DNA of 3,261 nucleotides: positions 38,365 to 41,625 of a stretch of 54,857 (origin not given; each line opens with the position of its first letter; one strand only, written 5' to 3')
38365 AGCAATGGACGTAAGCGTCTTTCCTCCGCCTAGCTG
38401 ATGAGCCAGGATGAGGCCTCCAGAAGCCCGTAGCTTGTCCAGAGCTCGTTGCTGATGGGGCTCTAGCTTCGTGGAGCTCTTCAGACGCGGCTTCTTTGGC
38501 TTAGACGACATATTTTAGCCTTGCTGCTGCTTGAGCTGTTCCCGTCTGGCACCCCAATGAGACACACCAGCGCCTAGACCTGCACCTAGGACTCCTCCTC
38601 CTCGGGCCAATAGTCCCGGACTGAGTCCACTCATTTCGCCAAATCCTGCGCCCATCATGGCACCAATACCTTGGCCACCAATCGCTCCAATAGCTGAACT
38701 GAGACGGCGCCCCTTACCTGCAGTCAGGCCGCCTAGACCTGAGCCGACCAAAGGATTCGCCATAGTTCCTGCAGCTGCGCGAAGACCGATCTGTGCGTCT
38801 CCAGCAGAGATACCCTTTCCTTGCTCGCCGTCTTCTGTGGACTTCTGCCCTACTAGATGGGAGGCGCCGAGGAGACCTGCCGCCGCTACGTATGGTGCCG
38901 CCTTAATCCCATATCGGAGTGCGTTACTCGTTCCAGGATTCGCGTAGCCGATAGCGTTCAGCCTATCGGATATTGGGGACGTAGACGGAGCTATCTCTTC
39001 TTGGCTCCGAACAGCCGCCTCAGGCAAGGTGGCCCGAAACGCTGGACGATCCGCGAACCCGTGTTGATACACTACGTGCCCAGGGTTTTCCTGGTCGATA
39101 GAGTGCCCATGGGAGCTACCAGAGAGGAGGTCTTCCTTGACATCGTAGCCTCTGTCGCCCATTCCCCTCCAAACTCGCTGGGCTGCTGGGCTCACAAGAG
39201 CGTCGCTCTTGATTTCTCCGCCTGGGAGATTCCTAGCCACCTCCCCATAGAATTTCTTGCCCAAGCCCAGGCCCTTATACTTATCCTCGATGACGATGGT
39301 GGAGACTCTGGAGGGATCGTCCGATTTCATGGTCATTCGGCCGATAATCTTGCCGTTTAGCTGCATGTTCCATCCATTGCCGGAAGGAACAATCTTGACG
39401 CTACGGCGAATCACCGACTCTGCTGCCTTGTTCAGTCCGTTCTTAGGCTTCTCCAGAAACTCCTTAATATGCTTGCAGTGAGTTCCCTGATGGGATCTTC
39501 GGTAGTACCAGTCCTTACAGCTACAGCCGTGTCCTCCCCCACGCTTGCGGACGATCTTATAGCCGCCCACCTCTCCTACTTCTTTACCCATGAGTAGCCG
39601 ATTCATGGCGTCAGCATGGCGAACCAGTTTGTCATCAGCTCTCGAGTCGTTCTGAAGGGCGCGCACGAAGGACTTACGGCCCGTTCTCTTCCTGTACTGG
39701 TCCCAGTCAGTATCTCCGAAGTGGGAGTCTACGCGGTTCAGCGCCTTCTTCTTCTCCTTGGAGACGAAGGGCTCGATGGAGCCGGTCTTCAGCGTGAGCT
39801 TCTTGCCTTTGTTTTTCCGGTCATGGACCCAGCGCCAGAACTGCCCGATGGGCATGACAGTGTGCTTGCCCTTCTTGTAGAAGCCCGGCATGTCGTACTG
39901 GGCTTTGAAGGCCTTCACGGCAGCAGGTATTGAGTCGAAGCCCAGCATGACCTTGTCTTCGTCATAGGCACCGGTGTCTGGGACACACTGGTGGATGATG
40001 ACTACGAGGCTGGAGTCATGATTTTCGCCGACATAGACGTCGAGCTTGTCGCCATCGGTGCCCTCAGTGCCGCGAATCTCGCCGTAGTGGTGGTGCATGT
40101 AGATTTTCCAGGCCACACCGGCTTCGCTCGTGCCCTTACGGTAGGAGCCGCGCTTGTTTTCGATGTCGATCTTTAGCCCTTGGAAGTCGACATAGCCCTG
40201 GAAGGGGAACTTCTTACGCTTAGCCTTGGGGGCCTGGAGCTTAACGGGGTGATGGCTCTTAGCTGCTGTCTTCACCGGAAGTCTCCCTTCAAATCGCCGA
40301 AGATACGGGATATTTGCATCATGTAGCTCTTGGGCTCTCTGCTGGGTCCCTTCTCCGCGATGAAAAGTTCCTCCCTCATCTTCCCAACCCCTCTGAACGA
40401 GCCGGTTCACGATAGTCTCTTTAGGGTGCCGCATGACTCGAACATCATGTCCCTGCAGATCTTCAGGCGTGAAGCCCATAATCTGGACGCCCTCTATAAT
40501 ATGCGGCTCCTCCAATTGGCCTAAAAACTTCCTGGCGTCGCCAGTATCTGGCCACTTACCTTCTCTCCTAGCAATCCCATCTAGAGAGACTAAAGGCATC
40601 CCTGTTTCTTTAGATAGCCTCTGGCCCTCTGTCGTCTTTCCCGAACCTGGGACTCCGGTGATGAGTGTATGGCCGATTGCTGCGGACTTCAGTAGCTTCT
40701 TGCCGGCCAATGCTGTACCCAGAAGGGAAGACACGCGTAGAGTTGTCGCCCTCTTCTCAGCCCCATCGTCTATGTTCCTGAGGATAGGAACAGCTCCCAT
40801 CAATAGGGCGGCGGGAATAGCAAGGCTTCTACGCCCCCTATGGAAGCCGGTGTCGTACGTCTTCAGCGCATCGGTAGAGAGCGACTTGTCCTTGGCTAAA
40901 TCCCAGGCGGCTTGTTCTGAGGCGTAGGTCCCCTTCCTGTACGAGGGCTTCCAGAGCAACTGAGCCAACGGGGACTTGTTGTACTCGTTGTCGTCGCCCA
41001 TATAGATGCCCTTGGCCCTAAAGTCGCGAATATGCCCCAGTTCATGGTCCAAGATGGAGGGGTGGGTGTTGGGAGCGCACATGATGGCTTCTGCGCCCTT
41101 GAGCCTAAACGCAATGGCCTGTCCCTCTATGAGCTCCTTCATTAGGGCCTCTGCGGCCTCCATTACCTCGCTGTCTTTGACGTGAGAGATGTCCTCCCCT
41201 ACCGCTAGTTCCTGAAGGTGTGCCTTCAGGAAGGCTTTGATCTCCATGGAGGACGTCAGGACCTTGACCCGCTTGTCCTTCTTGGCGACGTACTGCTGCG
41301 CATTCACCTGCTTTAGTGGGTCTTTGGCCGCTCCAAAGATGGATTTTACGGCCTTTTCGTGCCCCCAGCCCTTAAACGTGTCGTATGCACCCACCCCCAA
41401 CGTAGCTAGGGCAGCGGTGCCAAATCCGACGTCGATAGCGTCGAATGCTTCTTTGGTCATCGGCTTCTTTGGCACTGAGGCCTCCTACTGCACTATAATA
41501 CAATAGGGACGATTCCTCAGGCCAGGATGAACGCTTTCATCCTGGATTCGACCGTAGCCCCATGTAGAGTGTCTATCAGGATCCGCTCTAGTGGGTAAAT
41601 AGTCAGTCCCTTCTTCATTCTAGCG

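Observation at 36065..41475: Polyvalent-protein module: 986-aa multidomain protein + SNF2 helicase + Gly-zipper protein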

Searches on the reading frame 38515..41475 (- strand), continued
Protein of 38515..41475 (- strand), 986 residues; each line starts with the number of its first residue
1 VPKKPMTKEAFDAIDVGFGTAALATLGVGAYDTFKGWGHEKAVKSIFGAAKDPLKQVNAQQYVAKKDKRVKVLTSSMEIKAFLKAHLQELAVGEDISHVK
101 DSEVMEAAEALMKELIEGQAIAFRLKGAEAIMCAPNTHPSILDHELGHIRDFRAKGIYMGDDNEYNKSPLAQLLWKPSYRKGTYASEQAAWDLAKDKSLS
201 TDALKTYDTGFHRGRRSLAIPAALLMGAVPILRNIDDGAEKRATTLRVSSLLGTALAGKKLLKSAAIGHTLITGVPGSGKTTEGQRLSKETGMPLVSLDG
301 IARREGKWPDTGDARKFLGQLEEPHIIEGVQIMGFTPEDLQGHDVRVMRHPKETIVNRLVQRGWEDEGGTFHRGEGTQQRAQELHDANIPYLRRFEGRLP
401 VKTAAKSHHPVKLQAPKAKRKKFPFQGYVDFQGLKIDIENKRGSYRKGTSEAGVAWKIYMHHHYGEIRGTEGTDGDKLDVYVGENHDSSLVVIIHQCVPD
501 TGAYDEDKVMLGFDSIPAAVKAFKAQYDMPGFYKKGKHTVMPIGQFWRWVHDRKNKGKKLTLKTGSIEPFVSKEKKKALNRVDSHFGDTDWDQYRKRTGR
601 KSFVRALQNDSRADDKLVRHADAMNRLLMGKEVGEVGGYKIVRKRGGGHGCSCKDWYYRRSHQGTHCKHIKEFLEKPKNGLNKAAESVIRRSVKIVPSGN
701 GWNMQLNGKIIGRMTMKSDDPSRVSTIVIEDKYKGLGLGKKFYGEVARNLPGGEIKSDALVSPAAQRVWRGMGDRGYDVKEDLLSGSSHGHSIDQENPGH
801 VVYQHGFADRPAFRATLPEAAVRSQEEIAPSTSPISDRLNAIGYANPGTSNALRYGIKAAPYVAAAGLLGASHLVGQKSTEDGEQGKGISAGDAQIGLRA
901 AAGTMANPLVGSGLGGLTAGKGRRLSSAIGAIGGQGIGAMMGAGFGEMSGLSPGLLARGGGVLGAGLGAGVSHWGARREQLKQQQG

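Call 54: search_protein_families(library=pfam, proteins=[P0045], max_evalue=0.001)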
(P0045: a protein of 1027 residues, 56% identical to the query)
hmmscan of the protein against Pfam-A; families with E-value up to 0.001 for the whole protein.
P0045 (1027 aa): 1 family
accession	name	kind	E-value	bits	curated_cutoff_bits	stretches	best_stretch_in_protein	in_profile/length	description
PF13238.12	AAA_18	-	8.1e-07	30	29.4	1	64-102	1-33/128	AAA domain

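Call 79: search_protein_families(library=padloc, proteins=[window:38515-41475:-], max_evalue=0.01)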
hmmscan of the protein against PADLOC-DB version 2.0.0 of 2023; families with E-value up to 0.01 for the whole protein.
window:38515-41475:- (986 aa): 1 family
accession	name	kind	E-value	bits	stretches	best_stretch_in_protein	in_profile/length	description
PDLC04140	mad8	-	0.0053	14.3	0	268-292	28-52/314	mads_8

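Call 95: search_protein_families(library=phrogs, proteins=[L009:595-3348:+, L009:3361-5520:+, L009:5566-7032:+, L009:7025-9595:+, L009:9595-10266:+, L009:10307-12028:+, L009:12035-12901:+], max_evalue=0.001)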
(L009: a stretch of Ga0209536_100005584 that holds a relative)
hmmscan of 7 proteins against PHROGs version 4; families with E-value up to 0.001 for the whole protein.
L009:595-3348:+ (917 aa): 0 families

L009:3361-5520:+ (719 aa): 0 families

L009:5566-7032:+ (488 aa): 0 families

L009:7025-9595:+ (856 aa): 10 families
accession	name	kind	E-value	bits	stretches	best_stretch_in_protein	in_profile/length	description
phrog_30335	-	unknown function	1.6e-29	102.8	1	270-410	770-907/2900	-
phrog_4660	-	head and packaging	4e-28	99.2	1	273-398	637-757/765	minor head protein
phrog_37402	-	unknown function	1.6e-27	96.2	1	271-400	1112-1245/2639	-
phrog_4272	-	unknown function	4.2e-26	92.6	1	272-398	136-259/764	-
phrog_10089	-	moron, auxiliary metabolic gene and host takeover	2.3e-21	75.4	1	270-399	897-1027/4647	DarB-like antirestriction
phrog_5143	-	unknown function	2.4e-21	75.6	1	253-373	708-829/2204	-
phrog_20705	-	head and packaging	3.4e-20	72.9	1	270-396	30-156/690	virion structural protein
phrog_938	-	lysis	2.9e-19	68.7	1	271-398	1510-1640/2185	endolysin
phrog_33607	-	unknown function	1e-17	65.3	1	277-373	115-208/287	-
phrog_29900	-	unknown function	4.7e-16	58.7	1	255-373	763-882/1028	-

L009:9595-10266:+ (223 aa): 3 families
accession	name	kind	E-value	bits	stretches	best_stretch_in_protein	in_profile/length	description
phrog_13942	-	unknown function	4.1e-12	47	1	142-198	13-67/336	-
phrog_9210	-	unknown function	1.7e-06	28.8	1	130-197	138-201/204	-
phrog_7739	-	unknown function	7.2e-06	25.6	1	142-197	7-60/565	-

L009:10307-12028:+ (573 aa): 1 family
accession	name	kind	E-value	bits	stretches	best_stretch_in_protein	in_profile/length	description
phrog_16160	-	unknown function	1.1e-17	65.4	1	1-50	1-52/69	-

L009:12035-12901:+ (288 aa): 0 families

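Call 102: search_protein_families(library=pfam, proteins=[P0010, P0012, P0017, P0049, P0001, P0002, P0032, P0003], max_evalue=0.0001)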
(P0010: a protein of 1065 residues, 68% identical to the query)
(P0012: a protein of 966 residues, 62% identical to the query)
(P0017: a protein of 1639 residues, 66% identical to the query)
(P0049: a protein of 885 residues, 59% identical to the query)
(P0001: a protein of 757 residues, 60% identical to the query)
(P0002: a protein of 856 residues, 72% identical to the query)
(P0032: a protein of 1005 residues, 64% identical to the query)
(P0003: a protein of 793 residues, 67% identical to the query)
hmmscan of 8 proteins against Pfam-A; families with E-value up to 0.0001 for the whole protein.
P0010 (1065 aa): 4 families
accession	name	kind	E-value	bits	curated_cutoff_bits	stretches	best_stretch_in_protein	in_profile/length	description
PF18823.6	InPase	-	2.8e-38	131.2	26.8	1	283-407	12-135/135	Inorganic Pyrophosphatase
PF22547.2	2H-SAK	-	2.3e-20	73.5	27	1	892-1019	19-124/124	Swiss Army Knife, 2H phosphoesterase domain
PF18905.5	DUF5661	-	1e-12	48.6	27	1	700-742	19-65/65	Protein of unknown function (DUF5661)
PF13671.12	AAA_33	-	1.7e-12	48.3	27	1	74-131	72-129/143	AAA domain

P0012 (966 aa): 3 families
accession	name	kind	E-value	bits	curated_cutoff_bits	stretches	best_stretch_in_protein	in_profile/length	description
PF18823.6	InPase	-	5.5e-41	140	26.8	1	594-718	11-134/135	Inorganic Pyrophosphatase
PF01028.25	Topoisom_I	-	6.2e-27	94.9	23.7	1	208-409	6-199/228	Eukaryotic DNA topoisomerase I, catalytic core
PF13563.12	2_5_RNA_ligase2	-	9.4e-13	48.9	27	1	28-135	19-121/152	2'-5' RNA ligase superfamily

P0017 (1639 aa): 3 families
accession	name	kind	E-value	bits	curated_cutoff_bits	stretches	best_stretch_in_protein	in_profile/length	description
PF18823.6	InPase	-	1.2e-40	139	26.8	1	804-928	11-134/135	Inorganic Pyrophosphatase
PF01028.25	Topoisom_I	-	9.3e-25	87.8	23.7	1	39-242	7-202/228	Eukaryotic DNA topoisomerase I, catalytic core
PF01569.27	PAP2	-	3.8e-13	49.7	27.2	1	1109-1198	14-110/130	PAP2 superfamily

P0049 (885 aa): 4 families
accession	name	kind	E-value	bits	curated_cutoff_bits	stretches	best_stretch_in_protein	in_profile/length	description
PF00623.25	RNA_pol_Rpb1_2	-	1.6e-17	64.7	25.3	1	729-794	97-162/166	RNA polymerase Rpb1, domain 2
PF01832.25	Glucosaminidase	-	1.1e-09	39.5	30.2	1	264-374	3-120/123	Mannosyl-glycoprotein endo-beta-N-acetylglucosaminidase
PF13238.12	AAA_18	-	2.5e-06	28.4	29.4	1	101-197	2-116/128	AAA domain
PF13671.12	AAA_33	-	7.7e-05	23.5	27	0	102-142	4-45/143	AAA domain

P0001 (757 aa): 1 family
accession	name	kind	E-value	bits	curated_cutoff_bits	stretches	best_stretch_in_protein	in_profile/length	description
PF18823.6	InPase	-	3e-39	134.4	26.8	1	52-176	11-134/135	Inorganic Pyrophosphatase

P0002 (856 aa): 2 families
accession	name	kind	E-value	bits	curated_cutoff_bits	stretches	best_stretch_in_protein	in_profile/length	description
PF18823.6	InPase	-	1.7e-39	135.2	26.8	1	271-394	12-134/135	Inorganic Pyrophosphatase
PF18905.5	DUF5661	-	4.8e-10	40.1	27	1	496-538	16-62/65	Protein of unknown function (DUF5661)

P0032 (1005 aa): 3 families
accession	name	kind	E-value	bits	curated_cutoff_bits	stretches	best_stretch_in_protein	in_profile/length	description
PF18823.6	InPase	-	3e-36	124.7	26.8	1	364-488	11-134/135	Inorganic Pyrophosphatase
PF18905.5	DUF5661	-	4.6e-10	40.1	27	1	542-580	21-63/65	Protein of unknown function (DUF5661)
PF18760.7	ART-PolyVal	-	1.2e-07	33.1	31.2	1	148-289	2-115/140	ADP-Ribosyltransferase in polyvalent proteins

P0003 (793 aa): 2 families
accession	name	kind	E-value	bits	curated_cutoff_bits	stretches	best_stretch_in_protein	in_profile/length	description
PF18823.6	InPase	-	5.9e-39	133.4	26.8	1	71-195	11-134/135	Inorganic Pyrophosphatase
PF00226.36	DnaJ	-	6.4e-06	26.6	27.8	1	657-692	12-51/63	DnaJ domain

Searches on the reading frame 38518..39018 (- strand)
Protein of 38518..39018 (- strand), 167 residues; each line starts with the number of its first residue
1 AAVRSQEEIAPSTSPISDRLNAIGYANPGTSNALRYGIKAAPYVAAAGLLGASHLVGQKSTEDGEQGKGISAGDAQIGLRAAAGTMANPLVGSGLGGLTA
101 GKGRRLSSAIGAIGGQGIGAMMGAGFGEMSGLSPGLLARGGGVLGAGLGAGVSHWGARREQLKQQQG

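Call 18: search_protein_families(library=pfam, proteins=[window:38518-39018:-], max_evalue=10)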
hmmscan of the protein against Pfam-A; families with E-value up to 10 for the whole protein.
window:38518-39018:- (167 aa): 0 families

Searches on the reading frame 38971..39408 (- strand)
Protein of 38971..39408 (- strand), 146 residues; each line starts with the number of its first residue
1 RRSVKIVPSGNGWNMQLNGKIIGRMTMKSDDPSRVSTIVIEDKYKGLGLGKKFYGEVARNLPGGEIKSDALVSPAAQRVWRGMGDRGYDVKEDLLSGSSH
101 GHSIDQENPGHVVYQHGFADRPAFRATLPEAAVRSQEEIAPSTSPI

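Call 18: search_protein_families(library=pfam, proteins=[window:38971-39408:-], max_evalue=10)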
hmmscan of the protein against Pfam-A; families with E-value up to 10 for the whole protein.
window:38971-39408:- (146 aa): 3 families
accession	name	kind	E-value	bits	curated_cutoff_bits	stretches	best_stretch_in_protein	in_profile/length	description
PF13673.13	Acetyltransf_10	-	0.0012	19.3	23.6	1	15-84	36-106/128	Acetyltransferase (GNAT) domain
PF00583.31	Acetyltransf_1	-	0.065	13.9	20.7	1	11-59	34-86/116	Acetyltransferase (GNAT) family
PF13508.13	Acetyltransf_7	-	0.22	12.3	27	1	13-57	6-53/84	Acetyltransferase (GNAT) domain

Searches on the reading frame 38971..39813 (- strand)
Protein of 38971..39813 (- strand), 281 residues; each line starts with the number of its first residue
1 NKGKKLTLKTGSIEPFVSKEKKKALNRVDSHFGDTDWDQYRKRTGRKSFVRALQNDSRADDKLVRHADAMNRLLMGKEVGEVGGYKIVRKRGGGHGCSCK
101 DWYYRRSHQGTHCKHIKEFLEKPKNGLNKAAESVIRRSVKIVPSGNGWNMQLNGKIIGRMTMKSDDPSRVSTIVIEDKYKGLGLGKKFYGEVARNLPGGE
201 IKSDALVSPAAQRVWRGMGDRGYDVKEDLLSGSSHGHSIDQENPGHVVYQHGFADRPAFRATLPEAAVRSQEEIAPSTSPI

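Call 37: find_homologous_proteins(query=window:38971-39813:-, max_evalue=0.01)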
Query window:38971-39813:- (281 aa): 3 proteins with E <= 0.01 among 1153 candidates.
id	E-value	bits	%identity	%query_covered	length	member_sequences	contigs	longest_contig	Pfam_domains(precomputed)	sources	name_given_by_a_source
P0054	5.9e-32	129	52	53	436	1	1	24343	-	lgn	-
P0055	4.6e-24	103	50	44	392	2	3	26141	-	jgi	-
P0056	1.3e-5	43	31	51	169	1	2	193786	-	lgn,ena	-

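Call 39: find_encoding_contigs(protein=P0054, flank=10000, max_places=3)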
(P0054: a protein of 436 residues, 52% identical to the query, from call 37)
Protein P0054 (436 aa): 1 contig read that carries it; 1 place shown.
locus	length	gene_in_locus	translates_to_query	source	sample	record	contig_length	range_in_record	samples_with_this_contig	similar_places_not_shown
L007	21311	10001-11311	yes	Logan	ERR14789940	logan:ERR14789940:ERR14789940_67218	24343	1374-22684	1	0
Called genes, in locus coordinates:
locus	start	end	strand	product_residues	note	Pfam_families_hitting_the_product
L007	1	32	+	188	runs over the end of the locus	-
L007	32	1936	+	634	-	-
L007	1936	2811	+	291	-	-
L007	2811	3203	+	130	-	-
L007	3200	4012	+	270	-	-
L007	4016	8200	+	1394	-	-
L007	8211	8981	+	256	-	-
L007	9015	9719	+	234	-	-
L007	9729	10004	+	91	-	-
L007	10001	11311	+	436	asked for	-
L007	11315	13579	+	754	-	-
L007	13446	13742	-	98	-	-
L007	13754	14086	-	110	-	-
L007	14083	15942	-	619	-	-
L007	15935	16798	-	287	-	PF07728:AAA_5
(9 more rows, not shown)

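Call 75: predict_structure(alignment_id=A3)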
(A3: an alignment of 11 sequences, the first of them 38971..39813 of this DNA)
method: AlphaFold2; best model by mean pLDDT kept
length: 281 residues; sequences in the alignment: 11
mean_pLDDT: 79.4   pTM: 0.58
mean pLDDT of the five models: 79.4, 79.2, 77.9, 77.9, 77.8
residues with pLDDT >= 90: 117; 70-90: 85; 50-70: 44; < 50: 35
segments of 3 or more residues with pLDDT < 50: 1-12, 106-108, 231-240, 243-250
pLDDT, mean of each block of 10 residues (from residue 1): 40 62 70 70 90 88 87 92 91 85 53 85 73 91 97 97 95 93 93 95 90 93 88 40 47 75 88 61 48
secondary structure, 60 per line:
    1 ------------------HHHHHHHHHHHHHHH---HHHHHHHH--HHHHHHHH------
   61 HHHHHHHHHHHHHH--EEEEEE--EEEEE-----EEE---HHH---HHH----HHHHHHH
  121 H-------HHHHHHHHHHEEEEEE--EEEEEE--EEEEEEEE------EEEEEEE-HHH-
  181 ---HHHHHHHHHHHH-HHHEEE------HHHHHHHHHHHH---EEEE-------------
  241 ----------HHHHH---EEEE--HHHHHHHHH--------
elements in order: H19-33 H37-44 H47-54 H61-74 E77-82 E85-89 E95-97 H114-121 H129-138 E139-144 E147-152 E155-162 E169-175 H184-195 E200-202 H209-220 E224-227 H251-255 E259-262 H265-273

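Call 110: search_dna_similar(query=window:38971-39813:-, collection=phages, mode=protein, max_evalue=0.001, max_rows=20)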
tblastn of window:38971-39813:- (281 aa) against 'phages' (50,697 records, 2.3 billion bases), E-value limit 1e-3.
No match.

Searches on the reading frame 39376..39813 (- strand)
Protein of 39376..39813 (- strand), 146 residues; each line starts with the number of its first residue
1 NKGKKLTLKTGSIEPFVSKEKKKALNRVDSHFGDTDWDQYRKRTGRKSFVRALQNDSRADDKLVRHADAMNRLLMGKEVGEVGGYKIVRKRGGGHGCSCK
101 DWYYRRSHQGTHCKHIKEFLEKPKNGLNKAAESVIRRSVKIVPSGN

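Call 18: search_protein_families(library=pfam, proteins=[window:39376-39813:-], max_evalue=10)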
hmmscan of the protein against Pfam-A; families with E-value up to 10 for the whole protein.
window:39376-39813:- (146 aa): 0 families
